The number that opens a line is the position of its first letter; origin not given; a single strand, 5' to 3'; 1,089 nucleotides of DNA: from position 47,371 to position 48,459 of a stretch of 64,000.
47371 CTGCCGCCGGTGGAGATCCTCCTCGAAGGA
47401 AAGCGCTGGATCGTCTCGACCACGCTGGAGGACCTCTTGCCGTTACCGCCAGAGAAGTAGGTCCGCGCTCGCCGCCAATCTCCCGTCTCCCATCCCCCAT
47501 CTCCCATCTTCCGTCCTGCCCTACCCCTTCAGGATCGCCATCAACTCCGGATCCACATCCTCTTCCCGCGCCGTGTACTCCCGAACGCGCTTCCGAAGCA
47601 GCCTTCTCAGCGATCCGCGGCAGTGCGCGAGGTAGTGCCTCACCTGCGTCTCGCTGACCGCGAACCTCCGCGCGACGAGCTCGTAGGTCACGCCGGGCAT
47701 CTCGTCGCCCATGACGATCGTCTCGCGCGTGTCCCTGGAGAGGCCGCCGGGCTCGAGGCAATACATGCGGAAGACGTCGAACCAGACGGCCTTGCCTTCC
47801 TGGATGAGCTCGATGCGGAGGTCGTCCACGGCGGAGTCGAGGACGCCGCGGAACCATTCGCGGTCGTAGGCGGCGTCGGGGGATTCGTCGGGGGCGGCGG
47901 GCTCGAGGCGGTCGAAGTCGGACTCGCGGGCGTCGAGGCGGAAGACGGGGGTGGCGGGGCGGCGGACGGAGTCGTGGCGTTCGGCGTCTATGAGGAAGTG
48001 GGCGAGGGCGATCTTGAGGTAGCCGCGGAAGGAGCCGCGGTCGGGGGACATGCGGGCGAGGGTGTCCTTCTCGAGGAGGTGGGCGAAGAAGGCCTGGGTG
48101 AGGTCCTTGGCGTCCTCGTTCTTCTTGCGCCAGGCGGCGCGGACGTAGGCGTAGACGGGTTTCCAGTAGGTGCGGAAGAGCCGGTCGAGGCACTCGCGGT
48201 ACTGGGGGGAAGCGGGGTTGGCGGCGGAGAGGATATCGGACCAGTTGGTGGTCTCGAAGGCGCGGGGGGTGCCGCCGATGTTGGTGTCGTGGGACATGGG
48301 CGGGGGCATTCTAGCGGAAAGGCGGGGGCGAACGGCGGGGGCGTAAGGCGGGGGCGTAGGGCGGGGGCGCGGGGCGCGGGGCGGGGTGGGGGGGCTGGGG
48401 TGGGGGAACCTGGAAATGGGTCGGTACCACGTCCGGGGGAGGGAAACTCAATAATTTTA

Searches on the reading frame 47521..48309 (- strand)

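Call 13: search_protein_families(library=pfam, proteins=[window:47521-48309:-], max_evalue=0.001)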
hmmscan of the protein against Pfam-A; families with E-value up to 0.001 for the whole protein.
window:47521-48309:- (262 aa): 0 families

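Call 14: search_protein_families(library=padloc, proteins=[window:47521-48309:-], max_evalue=0.00001)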
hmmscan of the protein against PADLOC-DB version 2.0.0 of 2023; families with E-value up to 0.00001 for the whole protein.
window:47521-48309:- (262 aa): 0 families

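Call 107: search_protein_families(library=ncbifam, proteins=[window:47521-48309:-], max_evalue=0.001)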
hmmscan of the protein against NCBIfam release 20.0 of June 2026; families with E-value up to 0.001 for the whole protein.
window:47521-48309:- (262 aa): 6 families
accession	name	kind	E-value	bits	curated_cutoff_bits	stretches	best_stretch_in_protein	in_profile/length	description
TIGR02937.1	sigma70-ECF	superfamily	4.2e-12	46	42.9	1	40-237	2-164/165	sigma-70 family RNA polymerase sigma factor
NF007229.0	PRK09647.1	equivalog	1.4e-07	31.1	265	1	57-166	59-157/220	RNA polymerase sigma factor SigE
TIGR02985.1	Sig70_bacteroi1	subfamily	5.8e-07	29.9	126.4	1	42-164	4-115/162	RNA polymerase sigma-70 factor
TIGR02952.1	Sig70_famx2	equivalog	0.0003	20.8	206.45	1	39-118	11-86/170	ECF subfamily RNA polymerase sigma factor, BldN family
NF009172.0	PRK12519.1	subfamily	0.00073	19.1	222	0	40-100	30-86/194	RNA polymerase sigma factor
NF041727.1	ECF_sigma_FecI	equivalog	0.00077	19.5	260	0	189-230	120-160/169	ferric citrate uptake sigma factor FecI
